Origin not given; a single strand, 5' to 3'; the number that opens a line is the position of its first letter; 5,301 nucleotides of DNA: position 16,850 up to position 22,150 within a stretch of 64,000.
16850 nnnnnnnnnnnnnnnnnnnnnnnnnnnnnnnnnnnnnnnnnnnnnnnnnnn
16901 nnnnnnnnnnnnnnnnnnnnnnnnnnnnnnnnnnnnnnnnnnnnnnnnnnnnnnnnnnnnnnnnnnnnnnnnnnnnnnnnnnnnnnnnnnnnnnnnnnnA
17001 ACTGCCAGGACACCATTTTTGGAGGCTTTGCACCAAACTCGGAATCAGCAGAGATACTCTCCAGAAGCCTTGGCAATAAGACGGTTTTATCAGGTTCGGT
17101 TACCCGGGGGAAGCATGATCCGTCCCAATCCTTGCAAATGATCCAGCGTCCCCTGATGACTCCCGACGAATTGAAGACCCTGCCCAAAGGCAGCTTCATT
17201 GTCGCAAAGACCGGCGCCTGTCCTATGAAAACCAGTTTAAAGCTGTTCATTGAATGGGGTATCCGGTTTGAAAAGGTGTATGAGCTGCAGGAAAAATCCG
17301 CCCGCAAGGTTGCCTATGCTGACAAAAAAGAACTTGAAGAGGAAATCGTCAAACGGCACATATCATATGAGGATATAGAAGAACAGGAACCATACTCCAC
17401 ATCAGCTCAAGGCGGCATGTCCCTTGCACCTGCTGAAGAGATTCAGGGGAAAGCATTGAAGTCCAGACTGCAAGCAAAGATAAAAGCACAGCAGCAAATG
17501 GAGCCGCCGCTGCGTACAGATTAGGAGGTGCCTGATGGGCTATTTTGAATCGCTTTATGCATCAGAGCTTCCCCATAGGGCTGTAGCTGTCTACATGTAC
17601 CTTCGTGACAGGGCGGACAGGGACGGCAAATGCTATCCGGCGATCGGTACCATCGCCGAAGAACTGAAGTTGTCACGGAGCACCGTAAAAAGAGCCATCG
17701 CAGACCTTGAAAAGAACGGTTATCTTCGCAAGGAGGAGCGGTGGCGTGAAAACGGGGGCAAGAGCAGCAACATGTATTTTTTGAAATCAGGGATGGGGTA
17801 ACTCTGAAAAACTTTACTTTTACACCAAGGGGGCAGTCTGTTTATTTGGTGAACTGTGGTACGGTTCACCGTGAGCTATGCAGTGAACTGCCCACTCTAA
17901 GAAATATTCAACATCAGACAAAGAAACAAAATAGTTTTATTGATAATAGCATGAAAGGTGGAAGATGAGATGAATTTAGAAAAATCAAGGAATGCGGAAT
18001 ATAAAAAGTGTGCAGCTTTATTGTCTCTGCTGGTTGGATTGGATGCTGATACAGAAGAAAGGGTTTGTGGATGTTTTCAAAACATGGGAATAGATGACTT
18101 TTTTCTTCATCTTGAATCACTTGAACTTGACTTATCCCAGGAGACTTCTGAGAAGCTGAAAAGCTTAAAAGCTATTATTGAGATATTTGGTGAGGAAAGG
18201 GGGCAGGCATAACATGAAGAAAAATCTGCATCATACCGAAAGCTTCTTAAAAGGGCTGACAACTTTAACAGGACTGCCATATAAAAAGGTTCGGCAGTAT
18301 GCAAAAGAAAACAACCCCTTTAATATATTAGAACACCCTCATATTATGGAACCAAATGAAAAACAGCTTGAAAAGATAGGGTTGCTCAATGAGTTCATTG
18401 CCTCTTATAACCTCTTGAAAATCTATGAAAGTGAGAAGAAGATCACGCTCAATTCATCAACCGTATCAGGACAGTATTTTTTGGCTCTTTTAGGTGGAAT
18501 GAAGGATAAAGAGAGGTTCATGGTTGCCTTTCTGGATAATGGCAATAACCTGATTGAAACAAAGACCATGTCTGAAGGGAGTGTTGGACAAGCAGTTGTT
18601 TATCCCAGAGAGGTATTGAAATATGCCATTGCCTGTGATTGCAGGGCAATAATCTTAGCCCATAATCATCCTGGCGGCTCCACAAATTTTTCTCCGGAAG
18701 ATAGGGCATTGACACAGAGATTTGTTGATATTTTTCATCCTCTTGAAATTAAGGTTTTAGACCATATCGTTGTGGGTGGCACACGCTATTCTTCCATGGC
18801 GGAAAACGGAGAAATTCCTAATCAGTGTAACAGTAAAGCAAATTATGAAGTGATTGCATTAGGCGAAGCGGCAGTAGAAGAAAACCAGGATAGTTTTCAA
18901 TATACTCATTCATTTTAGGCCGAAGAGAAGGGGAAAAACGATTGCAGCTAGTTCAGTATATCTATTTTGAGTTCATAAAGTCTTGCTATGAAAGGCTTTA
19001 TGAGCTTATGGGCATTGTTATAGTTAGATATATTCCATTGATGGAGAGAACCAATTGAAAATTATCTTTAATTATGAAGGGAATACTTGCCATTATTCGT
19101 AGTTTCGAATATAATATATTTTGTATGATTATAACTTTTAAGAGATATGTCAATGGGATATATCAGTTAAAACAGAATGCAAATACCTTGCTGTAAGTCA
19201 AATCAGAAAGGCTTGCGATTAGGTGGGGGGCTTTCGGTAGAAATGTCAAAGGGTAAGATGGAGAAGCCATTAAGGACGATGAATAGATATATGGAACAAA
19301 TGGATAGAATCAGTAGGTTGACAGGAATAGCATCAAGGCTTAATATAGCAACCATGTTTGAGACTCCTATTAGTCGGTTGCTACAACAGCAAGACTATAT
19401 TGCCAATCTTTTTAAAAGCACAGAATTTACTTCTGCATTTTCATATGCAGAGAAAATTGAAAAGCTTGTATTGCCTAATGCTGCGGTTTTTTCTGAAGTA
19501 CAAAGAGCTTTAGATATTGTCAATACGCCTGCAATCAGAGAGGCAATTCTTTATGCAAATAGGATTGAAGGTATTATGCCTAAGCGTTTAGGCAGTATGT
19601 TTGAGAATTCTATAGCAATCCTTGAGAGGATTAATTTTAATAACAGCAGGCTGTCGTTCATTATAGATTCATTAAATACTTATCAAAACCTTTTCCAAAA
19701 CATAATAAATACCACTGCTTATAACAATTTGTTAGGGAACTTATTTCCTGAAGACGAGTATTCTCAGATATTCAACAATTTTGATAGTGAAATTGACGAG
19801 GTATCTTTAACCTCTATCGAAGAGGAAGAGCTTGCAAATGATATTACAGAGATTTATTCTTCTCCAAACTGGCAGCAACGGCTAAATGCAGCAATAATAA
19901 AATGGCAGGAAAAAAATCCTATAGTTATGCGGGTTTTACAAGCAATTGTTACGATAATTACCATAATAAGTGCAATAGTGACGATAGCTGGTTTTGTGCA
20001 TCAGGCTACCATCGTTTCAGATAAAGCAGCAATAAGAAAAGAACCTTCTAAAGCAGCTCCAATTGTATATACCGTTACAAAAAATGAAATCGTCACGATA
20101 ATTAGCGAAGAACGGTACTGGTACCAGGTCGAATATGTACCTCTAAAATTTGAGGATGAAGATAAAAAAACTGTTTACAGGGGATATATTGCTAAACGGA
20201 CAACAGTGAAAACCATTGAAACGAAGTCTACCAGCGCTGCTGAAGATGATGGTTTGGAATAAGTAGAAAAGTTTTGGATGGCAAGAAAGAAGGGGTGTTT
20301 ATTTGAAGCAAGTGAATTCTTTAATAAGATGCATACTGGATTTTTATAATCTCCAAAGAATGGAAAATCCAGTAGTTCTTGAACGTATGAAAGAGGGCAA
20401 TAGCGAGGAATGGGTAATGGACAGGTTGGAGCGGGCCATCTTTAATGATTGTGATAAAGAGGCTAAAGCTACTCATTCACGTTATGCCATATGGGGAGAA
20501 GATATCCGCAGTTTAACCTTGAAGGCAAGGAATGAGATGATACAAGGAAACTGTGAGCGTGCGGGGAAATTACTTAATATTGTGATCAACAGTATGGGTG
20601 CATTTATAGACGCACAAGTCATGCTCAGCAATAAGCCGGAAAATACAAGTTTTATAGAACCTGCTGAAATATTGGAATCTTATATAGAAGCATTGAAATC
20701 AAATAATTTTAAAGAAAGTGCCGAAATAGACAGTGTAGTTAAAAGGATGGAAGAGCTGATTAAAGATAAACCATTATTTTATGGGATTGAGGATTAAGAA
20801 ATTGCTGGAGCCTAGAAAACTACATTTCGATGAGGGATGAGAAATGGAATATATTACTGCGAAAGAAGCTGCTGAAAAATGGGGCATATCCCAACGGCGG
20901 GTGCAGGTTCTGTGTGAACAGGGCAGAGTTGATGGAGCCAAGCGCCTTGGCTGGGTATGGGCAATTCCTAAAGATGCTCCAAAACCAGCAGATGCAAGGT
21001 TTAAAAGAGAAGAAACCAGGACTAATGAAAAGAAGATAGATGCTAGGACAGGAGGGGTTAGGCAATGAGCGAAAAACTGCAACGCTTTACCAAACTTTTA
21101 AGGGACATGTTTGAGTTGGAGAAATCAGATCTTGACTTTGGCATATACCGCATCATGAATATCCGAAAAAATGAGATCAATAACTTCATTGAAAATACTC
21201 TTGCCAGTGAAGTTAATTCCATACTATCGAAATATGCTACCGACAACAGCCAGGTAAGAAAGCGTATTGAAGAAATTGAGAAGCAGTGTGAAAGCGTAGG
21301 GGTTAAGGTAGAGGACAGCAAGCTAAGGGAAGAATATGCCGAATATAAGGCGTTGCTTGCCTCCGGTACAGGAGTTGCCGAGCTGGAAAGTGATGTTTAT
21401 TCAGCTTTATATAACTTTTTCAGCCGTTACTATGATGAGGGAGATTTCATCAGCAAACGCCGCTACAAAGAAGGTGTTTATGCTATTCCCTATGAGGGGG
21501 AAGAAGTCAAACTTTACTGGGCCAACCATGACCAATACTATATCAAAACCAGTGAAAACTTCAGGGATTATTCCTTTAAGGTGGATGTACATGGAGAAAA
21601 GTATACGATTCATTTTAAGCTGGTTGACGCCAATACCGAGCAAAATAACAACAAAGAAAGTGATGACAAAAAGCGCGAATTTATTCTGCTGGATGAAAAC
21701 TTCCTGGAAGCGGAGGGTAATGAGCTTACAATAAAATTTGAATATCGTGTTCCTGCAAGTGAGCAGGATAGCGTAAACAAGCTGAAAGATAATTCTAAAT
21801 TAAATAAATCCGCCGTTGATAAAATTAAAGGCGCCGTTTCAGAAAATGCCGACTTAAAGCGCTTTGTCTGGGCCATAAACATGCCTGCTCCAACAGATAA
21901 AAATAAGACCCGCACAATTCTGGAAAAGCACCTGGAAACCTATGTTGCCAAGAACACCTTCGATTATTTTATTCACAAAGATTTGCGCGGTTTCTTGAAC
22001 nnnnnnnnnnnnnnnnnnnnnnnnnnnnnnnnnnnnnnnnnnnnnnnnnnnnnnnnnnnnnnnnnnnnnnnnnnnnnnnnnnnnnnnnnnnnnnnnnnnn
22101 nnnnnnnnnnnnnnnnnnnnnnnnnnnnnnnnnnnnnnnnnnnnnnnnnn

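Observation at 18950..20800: Low-GC two-gene cargo module of unknown function (SH3b-tailed membrane protein plus 164-aa protein) adjacent to the Type III R-M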

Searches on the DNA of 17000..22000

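Call 87: search_rna_families(source=window, start=17000, end=22000, threshold=evalue, max_evalue=0.1)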
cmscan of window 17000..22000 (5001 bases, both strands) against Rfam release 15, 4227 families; matches with E-value up to 0.1: 0.
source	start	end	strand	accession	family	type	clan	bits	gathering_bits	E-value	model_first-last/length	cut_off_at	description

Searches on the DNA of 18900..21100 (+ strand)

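Call 33: search_dna_similar(query=window:18900-21100:+, collection=plasmids, mode=distant)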
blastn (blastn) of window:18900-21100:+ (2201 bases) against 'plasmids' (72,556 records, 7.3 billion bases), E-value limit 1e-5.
Records with a match: 1; places in all: 1; records where one place covers at least 80% of the query: 0.
Best place of each record, by identity: 60-80% 1.
By first word of the organism name: Bacillus 1.
By predicted mobility (MOB-suite, as given by PLSDB): non-mobilizable 1.
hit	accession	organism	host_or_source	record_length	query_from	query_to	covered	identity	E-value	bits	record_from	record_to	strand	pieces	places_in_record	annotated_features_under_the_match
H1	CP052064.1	Bacillus thuringiensis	soil sample,soil sample from Harissa ...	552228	1957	2095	6%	70.5%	2e-7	67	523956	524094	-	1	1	none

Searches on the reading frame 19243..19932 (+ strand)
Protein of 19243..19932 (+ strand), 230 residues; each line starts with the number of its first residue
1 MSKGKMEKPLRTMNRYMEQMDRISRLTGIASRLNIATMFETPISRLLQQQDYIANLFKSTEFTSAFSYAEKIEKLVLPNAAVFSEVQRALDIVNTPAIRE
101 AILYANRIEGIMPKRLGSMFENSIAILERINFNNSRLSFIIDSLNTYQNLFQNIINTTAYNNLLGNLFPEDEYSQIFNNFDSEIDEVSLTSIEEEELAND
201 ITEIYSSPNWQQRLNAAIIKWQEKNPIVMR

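Call 41: search_protein_representatives(protein=window:19243-19932:+)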
Query: 230 residues. Proteins with E-value up to 0.001 (for the whole library): 3; up to 1e-10: 2; up to 1e-30: 2. The best 3 are listed.
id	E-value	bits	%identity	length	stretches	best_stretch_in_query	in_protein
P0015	1.5e-73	263.1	60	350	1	15-230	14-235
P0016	1.1e-49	185.3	48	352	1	1-230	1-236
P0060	8.7e-04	35.4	29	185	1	2-201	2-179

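Call 43: find_encoding_contigs(protein=P0060, flank=8000, max_places=4)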
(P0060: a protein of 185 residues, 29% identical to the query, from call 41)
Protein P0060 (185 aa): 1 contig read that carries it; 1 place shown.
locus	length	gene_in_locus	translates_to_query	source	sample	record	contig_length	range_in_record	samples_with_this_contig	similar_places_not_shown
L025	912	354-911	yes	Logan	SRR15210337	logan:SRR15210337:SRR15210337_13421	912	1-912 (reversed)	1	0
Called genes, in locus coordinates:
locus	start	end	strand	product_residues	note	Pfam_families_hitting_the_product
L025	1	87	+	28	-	?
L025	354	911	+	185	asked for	?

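Call 51: find_homologous_proteins(query=A4, max_evalue=0.01)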
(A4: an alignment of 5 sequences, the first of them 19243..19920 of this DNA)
Query A4 (5 sequences) (226 aa, profile of the alignment): 17 proteins with E <= 0.01 among 3604 candidates.
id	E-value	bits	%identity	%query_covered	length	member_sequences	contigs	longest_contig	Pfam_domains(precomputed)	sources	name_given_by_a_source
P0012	2.8e-119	415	69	100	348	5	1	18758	PF08239.18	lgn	-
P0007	1.2e-114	400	93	100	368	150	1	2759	PF08239.18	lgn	-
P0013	4.4e-114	398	95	99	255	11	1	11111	-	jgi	jgi:hypothetical protein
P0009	1.2e-113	397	91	100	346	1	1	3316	PF08239.18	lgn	-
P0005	1.4e-113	397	91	100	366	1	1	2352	PF08239.18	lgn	-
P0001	1.4e-113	397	91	100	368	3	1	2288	PF08239.18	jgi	-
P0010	5.5e-113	395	91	100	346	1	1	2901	PF08239.18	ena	-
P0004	6.6e-113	394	91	100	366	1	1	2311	PF08239.18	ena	-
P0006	7.8e-113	394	91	100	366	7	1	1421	PF08239.18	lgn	-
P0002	1.1e-112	394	91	100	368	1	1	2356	PF08239.18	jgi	-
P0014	1.3e-112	393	94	99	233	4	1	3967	-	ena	-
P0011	2.8e-112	392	93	100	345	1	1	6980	PF08239.18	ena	-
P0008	5.3e-112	391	92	100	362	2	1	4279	PF08239.18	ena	-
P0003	9.6e-111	387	100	100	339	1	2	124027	PF08239.18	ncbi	ncbi:MAG: SH3 domain-containing protein [Bacillota bacterium]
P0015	2.4e-108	379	58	93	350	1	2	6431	PF08239.18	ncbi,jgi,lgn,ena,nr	ncbi:MAG: SH3 domain-containing protein [Clostridia bacterium]|nr:SH3 domain-containing protein [Clo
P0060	7.8e-56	208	26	90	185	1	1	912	-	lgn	-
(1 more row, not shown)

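Call 63: search_dna_similar(query=window:19243-19932:+, collection=plasmids, mode=protein, max_evalue=0.01)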
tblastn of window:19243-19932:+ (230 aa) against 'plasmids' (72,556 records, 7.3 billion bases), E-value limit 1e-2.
No match.

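Call 64: search_dna_similar(query=window:19243-19932:+, collection=phages, mode=protein, max_evalue=0.01)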
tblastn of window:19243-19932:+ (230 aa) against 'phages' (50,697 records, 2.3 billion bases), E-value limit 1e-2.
No match.

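Call 83: search_protein_families(library=pfam, alignment_id=A4, max_evalue=10)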
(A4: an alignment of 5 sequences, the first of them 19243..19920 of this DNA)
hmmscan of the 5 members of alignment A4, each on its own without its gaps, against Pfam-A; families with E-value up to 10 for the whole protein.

A. member 1, window:19243-19920:+ (226 aa): 1 family
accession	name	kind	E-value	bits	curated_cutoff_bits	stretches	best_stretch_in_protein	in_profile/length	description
PF14536.11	DUF4441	-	0.41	11.3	24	1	138-180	30-73/116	Domain of unknown function (DUF4441)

B. families by the number of members that match (of 5 scanned): 8 families
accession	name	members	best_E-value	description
PF06595.17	BDV_P24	1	0.02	Borna disease virus P24 protein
PF21444.2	CofB_pilin_dom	1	0.03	CofB, pilin domain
PF17917.7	RT_RNaseH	1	0.04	RNase H-like domain found in reverse transcriptase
PF22905.2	Hydro_N_hd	1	0.061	Hydrolase N-terminal helical domain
PF11075.13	DUF2780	1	0.093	Protein of unknown function VcgC/VcgE (DUF2780)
PF10158.14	LOH1CR12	1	0.15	Tumour suppressor protein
PF14536.11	DUF4441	1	0.41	Domain of unknown function (DUF4441)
PF21232.3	Yme1-like_N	1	0.77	Yme1-like, N-terminal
